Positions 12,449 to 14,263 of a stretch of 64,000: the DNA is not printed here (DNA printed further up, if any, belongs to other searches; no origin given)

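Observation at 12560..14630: Foreign 504-aa protein plus a small coiled-coil ORF splits the str operon between rpsG and fusA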

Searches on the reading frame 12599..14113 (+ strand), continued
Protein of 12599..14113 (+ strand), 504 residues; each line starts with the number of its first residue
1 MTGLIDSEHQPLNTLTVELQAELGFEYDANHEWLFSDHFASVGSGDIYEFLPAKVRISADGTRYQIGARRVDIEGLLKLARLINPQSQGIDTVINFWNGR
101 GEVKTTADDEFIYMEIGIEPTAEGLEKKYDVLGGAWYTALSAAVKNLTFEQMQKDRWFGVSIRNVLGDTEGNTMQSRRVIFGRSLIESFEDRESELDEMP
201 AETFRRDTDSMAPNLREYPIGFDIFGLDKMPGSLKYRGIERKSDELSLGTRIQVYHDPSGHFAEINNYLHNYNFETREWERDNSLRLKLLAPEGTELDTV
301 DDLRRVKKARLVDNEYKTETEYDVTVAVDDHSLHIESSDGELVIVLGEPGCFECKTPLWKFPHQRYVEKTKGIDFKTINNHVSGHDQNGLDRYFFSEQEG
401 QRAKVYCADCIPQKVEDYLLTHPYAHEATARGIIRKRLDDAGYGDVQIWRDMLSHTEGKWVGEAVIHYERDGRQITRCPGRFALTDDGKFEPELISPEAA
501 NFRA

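Call 33: find_encoding_contigs(protein=P0139, flank=8000, max_places=2)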
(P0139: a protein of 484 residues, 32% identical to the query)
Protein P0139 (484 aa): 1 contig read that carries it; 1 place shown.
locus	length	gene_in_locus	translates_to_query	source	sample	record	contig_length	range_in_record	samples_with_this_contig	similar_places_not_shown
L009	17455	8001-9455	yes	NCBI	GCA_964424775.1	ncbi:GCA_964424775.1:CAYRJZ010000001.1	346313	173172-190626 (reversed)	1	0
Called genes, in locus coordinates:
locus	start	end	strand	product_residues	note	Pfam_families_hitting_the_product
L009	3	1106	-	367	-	PF00154:RecA_N, PF06745:ATPase (faint), PF08423:Rad51, PF21096:RecA_C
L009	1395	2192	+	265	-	PF01553:Acyltransferase (faint)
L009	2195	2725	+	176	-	PF28549:NDPSase_N, PF00293:NUDIX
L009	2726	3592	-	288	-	PF10672:Methyltrans_SAM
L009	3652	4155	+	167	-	PF00254:FKBP_C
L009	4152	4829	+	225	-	-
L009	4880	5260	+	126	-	PF06262:Zincin_1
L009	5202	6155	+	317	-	PF01210:NAD_Gly3P_dh_N, PF07479:NAD_Gly3P_dh_C, PF20618:GPD_NAD_C_bact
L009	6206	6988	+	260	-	-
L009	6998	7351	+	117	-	PF12643:MazG-like, PF03819:MazG (weak)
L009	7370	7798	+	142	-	-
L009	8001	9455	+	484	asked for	-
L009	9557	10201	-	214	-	PF02586:SRAP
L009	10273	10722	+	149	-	-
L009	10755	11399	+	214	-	PF00702:Hydrolase, PF12710:HAD, PF13419:HAD_2, PF13242:Hydrolase_like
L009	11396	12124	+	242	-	PF19093:DUF5781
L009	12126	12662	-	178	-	PF00156:Pribosyltran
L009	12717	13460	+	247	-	PF01479:S4, PF00849:PseudoU_synth_2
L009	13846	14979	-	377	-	PF01180:DHO_dh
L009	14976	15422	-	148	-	-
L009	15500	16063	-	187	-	PF03703:bPH_2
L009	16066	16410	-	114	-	PF24709:DUF7670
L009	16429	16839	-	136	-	PF18854:baeRF_family10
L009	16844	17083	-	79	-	-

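Call 34: find_encoding_contigs(protein=P0146, flank=10000, max_places=2)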
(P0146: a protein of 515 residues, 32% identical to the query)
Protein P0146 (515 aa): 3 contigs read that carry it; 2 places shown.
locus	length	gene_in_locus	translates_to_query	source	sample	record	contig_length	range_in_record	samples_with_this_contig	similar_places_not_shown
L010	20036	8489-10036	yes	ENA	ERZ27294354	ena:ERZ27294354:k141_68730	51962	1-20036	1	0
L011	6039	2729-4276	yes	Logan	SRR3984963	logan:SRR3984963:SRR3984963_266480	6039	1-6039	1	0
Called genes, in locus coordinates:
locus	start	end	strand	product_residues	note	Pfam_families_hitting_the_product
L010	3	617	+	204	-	?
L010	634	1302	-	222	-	-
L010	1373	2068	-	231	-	PF01464:SLT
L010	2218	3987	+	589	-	PF00773:RNB (faint)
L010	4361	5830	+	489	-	PF00970:FAD_binding_6 (weak), PF08030:NAD_binding_6 (weak), PF00175:NAD_binding_1, PF13884:Peptidase_S74 (weak)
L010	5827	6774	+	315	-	PF02424:ApbE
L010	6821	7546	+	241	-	PF01794:Ferric_reduct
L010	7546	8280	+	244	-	-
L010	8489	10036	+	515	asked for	-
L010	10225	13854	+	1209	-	PF17957:Big_7, PF13750:Big_3_3 (weak), PF17957:Big_7, PF00041:fn3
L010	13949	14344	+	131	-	-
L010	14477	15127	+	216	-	PF00583:Acetyltransf_1, PF13508:Acetyltransf_7 (weak)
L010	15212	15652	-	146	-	-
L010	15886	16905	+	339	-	PF13365:Trypsin_2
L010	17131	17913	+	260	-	PF13489:Methyltransf_23, PF13847:Methyltransf_31 (weak), PF08241:Methyltransf_11 (faint), PF08242:Methyltransf_12, PF13649:Methyltransf_25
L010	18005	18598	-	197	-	-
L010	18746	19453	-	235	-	-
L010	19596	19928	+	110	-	PF00903:Glyoxalase (faint)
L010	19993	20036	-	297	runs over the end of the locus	-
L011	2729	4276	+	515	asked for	-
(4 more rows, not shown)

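Call 35: find_encoding_contigs(protein=P0145, flank=8000, max_places=2)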
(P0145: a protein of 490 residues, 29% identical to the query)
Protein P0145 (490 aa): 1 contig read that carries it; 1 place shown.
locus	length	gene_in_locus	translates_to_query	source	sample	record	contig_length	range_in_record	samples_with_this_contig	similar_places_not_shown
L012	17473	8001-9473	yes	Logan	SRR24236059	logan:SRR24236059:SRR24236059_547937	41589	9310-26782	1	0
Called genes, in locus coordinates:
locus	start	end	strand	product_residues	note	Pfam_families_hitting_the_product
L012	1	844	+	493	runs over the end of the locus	PF01943:Polysacc_synt, PF13440:Polysacc_synt_3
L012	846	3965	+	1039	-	-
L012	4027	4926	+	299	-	PF00535:Glycos_transf_2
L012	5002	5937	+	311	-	PF13641:Glyco_tranf_2_3, PF00535:Glycos_transf_2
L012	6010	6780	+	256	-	-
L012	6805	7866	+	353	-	PF00534:Glycos_transf_1, PF13692:Glyco_trans_1_4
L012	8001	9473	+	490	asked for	-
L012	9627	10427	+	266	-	PF00535:Glycos_transf_2, PF13641:Glyco_tranf_2_3, PF13632:Glyco_trans_2_3 (weak)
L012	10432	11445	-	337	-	-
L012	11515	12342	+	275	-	PF00535:Glycos_transf_2, PF10111:Glyco_tranf_2_2 (weak), PF13641:Glyco_tranf_2_3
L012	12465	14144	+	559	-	PF02366:PMT (weak)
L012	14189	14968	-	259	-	-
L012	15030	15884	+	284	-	PF00535:Glycos_transf_2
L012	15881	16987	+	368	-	PF13439:Glyco_transf_4, PF00534:Glycos_transf_1, PF13692:Glyco_trans_1_4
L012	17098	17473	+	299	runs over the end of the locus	PF00535:Glycos_transf_2, PF10111:Glyco_tranf_2_2, PF13641:Glyco_tranf_2_3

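Call 37: search_solved_structures(query=A1, max_evalue=10, show_alignments=2)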
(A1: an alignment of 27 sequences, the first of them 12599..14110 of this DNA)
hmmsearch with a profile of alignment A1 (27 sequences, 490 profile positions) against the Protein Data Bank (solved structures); distinct sequences matched with E-value up to 10: 0.

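Call 38: search_protein_families(library=pfam, alignment_id=A1, max_evalue=1)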
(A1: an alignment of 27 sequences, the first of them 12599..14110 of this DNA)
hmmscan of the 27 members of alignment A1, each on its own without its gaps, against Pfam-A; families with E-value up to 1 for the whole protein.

A. member 1, window:12599-14110:+ (504 aa): 0 families

B. families by the number of members that match (of 27 scanned): 12 families
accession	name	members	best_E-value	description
PF04981.18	NMD3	2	0.1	NMD3 family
PF08825.15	E2_bind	1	0.033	E2 binding domain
PF04965.19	GPW_gp25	1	0.069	Baseplate wedge protein gp25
PF12404.13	DUF3663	1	0.071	Peptidase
PF18804.6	CxC3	1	0.085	CxC3 like cysteine cluster associated with KDZ transposases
PF11647.13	MLD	1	0.092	Membrane Localization Domain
PF16554.10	OAM_dimer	1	0.12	Dimerisation domain of d-ornithine 4,5-aminomutase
PF08971.16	GlgS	1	0.13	Glycogen synthesis protein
PF19645.4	DUF6148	1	0.14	Family of unknown function (DUF6148)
PF08790.17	zf-LYAR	1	0.15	LYAR-type C2HC zinc finger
PF05572.19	Peptidase_M43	1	0.18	Pregnancy-associated plasma protein-A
PF04994.19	TfoX_C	1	0.3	TfoX C-terminal domain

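Call 46: predict_structure(alignment_id=A1)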
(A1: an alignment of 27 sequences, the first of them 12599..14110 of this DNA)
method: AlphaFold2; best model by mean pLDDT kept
length: 504 residues; sequences in the alignment: 27
mean_pLDDT: 83.4   pTM: 0.74
mean pLDDT of the five models: 83.4, 82.6, 81.1, 81.1, 80.4
residues with pLDDT >= 90: 269; 70-90: 142; 50-70: 55; < 50: 38
segments of 3 or more residues with pLDDT < 50: 1-12, 172-174, 184-193, 202-209, 246-248
pLDDT, mean of each block of 10 residues (from residue 1): 34 77 93 93 93 96 96 96 96 94 90 96 90 95 97 92 82 61 50 49 48 87 69 86 60 69 74 61 79 87 94 87 96 95 91 91 84 80 69 81 86 92 92 95 88 85 93 93 94 94 86
secondary structure, 60 per line:
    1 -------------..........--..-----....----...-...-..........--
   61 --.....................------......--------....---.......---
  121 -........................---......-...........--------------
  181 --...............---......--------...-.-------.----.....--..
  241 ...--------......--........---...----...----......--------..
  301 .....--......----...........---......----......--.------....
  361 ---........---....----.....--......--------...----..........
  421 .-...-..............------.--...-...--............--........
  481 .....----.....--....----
elements in order: H14-23 E33-36 E41-43 E49-58 E63-69 H70-83 H90-95 E104-107 E111-117 H122-145 H149-154 H156-166 H183-197 H201-206 E232-236 E239-243 E252-257 E260-267 E271-273 E278-280 E285-290 H300-305 E308-313 E318-328 E332-337 E342-347 H364-371 H375-378 E383-387 E390-395 E404-406 H411-421 H427-440 E454-456 E459-470 E473-485 E490-494 H497-500

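Call 72: fold_search(model_id=the predicted structure, library=viral)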
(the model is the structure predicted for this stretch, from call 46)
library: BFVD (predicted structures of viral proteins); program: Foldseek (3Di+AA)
matches with E <= 10: 911; with E <= 0.001: 2
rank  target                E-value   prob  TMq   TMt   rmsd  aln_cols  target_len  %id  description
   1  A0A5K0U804            3.2e-05  0.98  0.16  0.22  22.4       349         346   11  Lipocalin/cytosolic fatty-acid binding domain-containing protein [Yasminevirus sp. GU-2018]
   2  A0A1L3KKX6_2          9.0e-04  0.28  0.10  0.07  23.9       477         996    8  (no name in the UniProt tables at hand)
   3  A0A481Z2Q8            1.1e-03  0.35  0.13  0.12  20.8       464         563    9  Regulator of chromosome condensation protein [Pithovirus LCPAC101]
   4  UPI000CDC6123         1.3e-02  0.10  0.09  0.07  28.3       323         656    9  (no name look-up for this kind of identifier)
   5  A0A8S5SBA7            1.3e-02  0.07  0.08  0.10  26.1       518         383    9  Beta clamp protein [Siphoviridae sp. ctgaY24]
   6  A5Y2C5                1.5e-02  0.21  0.10  0.09  19.5       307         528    6  (no name in the UniProt tables at hand)
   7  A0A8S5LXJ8            1.9e-02  0.21  0.09  0.12  20.4       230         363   13  Type VI secretion system component [Myoviridae sp. ctZgq1]
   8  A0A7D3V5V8            2.2e-02  0.16  0.11  0.13  18.7       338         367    8  Uncharacterized protein [Fadolivirus FV1/VV64]
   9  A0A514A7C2            2.4e-02  0.07  0.08  0.07  28.9       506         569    8  (no name in the UniProt tables at hand)
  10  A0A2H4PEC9            3.3e-02  0.10  0.09  0.10  21.0       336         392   10  (no name in the UniProt tables at hand)
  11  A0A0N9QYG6            4.1e-02  0.21  0.12  0.16  18.0       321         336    7  Uncharacterized protein [Chrysochromulina ericina virus CeV-01B]
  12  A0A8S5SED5            4.1e-02  0.12  0.10  0.14  21.3       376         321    7  CcmE [Myoviridae sp. ct8mY9]
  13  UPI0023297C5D         4.3e-02  0.11  0.09  0.14  21.2       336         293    7  (no name look-up for this kind of identifier)
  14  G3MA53                4.6e-02  0.85  0.10  0.35   8.6       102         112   13  Gp312 [Bacillus phage G]
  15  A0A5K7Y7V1            4.8e-02  0.10  0.08  0.12  21.2       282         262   10  B263R homolog protein [Abalone asfa-like virus]
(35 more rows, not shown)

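Call 74: fold_search(model_id=the predicted structure, library=pdb)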
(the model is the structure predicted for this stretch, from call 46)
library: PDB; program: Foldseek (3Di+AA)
matches with E <= 10: 1066; with E <= 0.001: 0
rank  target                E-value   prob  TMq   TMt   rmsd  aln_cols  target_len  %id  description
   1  5vmm_E                3.7e-03  0.23  0.11  0.13  17.8       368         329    8  Staphylococcus aureus IsdB bound to human hemoglobin (released 2017-11-15)
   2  9yx0_A                4.6e-03  0.35  0.12  0.11  21.7       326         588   11  Structure of the 3-methylcrotonyl-coenzyme A carboxylase from Mycobacterium smegmatis (released 2025-11-26)
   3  7pcf_E                1.5e-02  0.14  0.12  0.14  19.6       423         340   10  Human methemoglobin bound to Staphylococcus aureus hemophore IsdB (released 2022-04-13)
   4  2h9v                  5.8e-02  0.35  0.11  0.14  14.2       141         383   12  Structural basis for induced-fit binding of Rho-kinase to the inhibitor Y27632 (released 2006-12-05)
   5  6s76_B                6.5e-02  0.28  0.11  0.17  10.8       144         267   12  Crystal structure of human Nek7 (released 2020-06-10)
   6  7jov_B                7.6e-02  0.41  0.12  0.15  13.5       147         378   13  CRYSTAL STRUCTURE OF RHO-ASSOCIATED PROTEIN KINASE 2 (ROCK2) IN COMPLEX WITH A PHENYLPYRAZOLE AMIDE INHIBITOR (released 2020-09-02)
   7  4oti                  7.6e-02  0.23  0.10  0.14  12.7       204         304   10  Crystal Structure of PRK1 Catalytic Domain in Complex with Tofacitinib (released 2014-08-27)
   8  8x8z_B                7.6e-02  0.21  0.10  0.13  10.2       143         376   14  Crystal structure of ROCK2 with GNS-2664 inhibitor (released 2024-12-04)
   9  5he0_A                7.6e-02  0.08  0.11  0.10  24.0       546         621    8  Bovine GRK2 in complex with Gbetagamma subunits and CCG215022 (released 2016-05-11)
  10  3vd3_A                8.0e-02  0.06  0.08  0.04  27.2       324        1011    7  E. coli (lacZ) beta-galactosidase (N460D) (released 2012-04-11)
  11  9hfp                  1.0e-01  0.33  0.11  0.14  10.2       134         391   13  ROCK2 IN COMPLEX WITH CPD7 (released 2025-07-09)
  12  7jov_D                1.1e-01  0.41  0.12  0.16  13.6       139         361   14  CRYSTAL STRUCTURE OF RHO-ASSOCIATED PROTEIN KINASE 2 (ROCK2) IN COMPLEX WITH A PHENYLPYRAZOLE AMIDE INHIBITOR (released 2020-09-02)
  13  4duv_B                1.2e-01  0.06  0.07  0.04  26.9       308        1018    8  E. coli (lacZ) beta-galactosidase (G974A) 2-deoxy-galactosyl-enzyme and bis-Tris complex (released 2013-04-03)
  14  3h9o                  1.2e-01  0.35  0.12  0.18   8.3       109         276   13  Phosphoinositide-dependent protein kinase 1 (PDK-1) in complex with compound 9 (released 2009-08-25)
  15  5lvp_D                1.2e-01  0.35  0.11  0.18   8.6       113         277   14  Human PDK1 Kinase Domain in Complex with an HM-Peptide Bound to the PIF-Pocket (released 2016-10-19)
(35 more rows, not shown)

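Call 82: search_protein_families(library=padloc, alignment_id=A1, max_evalue=0.1)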
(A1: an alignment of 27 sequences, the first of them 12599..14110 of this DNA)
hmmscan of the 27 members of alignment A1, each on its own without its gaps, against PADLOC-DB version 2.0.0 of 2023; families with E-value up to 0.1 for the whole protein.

A. member 1, window:12599-14110:+ (504 aa): 0 families

B. families by the number of members that match (of 27 scanned): 1 family
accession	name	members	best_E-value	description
PDLC00961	Cas7b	1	0.044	"CRISPR-associated protein Cas7/Cst2/DevR, subtype I-B/TNEAP"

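Call 83: search_protein_families(library=phrogs, alignment_id=A1, max_evalue=0.1)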
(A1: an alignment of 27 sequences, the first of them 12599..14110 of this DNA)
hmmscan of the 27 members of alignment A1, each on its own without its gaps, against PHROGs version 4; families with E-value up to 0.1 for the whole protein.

A. member 1, window:12599-14110:+ (504 aa): 0 families

B. families by the number of members that match (of 27 scanned): 7 families
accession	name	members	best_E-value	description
phrog_17501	-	2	0.016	-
phrog_10831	-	2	0.055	-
phrog_38278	-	1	0.0045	-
phrog_5905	-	1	0.065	-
phrog_1897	-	1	0.07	terminase small subunit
phrog_20037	-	1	0.072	-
phrog_19462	-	1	0.087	-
